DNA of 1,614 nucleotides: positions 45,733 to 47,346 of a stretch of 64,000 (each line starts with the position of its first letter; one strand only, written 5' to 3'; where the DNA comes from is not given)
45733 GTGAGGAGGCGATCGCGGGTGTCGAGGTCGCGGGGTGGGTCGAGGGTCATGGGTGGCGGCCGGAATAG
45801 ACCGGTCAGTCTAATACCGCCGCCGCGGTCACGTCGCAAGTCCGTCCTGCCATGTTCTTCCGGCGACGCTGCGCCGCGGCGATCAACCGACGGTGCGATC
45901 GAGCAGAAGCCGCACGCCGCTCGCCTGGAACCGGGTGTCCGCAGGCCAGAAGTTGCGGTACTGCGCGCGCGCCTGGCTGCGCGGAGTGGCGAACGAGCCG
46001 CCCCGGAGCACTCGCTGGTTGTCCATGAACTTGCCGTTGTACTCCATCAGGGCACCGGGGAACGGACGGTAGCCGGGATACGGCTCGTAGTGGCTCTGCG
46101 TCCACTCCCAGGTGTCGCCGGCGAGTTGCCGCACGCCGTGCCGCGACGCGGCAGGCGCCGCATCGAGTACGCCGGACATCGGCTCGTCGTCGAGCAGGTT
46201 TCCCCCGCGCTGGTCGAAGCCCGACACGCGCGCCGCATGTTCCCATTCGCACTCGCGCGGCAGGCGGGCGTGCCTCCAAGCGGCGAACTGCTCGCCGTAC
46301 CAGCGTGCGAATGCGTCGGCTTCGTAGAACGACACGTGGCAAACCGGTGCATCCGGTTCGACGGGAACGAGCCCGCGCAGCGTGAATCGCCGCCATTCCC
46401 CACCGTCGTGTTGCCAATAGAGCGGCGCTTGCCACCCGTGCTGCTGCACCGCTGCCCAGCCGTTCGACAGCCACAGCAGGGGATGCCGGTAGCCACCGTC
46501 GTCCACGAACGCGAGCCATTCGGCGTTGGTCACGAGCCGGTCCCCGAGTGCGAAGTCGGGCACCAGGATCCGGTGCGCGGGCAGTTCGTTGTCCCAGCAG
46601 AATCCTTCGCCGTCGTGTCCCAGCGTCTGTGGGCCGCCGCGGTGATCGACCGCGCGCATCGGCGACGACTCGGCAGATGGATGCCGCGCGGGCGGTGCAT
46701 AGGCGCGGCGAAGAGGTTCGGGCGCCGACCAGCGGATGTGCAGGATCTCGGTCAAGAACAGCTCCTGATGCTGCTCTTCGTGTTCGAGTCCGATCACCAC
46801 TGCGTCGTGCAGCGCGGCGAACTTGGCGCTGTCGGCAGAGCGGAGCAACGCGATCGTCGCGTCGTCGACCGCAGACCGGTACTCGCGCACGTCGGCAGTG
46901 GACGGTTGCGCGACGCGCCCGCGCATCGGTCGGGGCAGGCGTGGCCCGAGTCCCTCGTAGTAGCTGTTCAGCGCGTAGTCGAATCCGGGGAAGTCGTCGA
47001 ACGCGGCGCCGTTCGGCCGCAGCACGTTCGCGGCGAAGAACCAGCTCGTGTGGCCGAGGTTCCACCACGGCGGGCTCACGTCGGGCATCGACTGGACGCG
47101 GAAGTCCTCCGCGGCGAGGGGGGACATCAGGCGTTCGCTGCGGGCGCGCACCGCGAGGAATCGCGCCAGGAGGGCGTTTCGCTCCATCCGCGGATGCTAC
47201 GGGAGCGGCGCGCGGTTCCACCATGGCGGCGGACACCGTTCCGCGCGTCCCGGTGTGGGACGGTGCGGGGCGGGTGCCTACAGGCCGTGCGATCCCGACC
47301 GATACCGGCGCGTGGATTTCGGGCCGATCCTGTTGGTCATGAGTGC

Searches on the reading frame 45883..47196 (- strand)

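Call 22: search_protein_families(library=pfam, proteins=[window:45883-47196:-], max_evalue=0.001)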
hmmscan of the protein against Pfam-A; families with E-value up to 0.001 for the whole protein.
window:45883-47196:- (437 aa): 2 families
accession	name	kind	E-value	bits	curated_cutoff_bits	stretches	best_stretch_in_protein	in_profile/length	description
PF03781.23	FGE-sulfatase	-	5.8e-38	131.5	23.3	1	183-430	6-253/255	Sulfatase-modifying factor enzyme 1-like domain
PF12867.12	DinB_2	-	2.9e-12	47.6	24.8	1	13-145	2-126/128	DinB superfamily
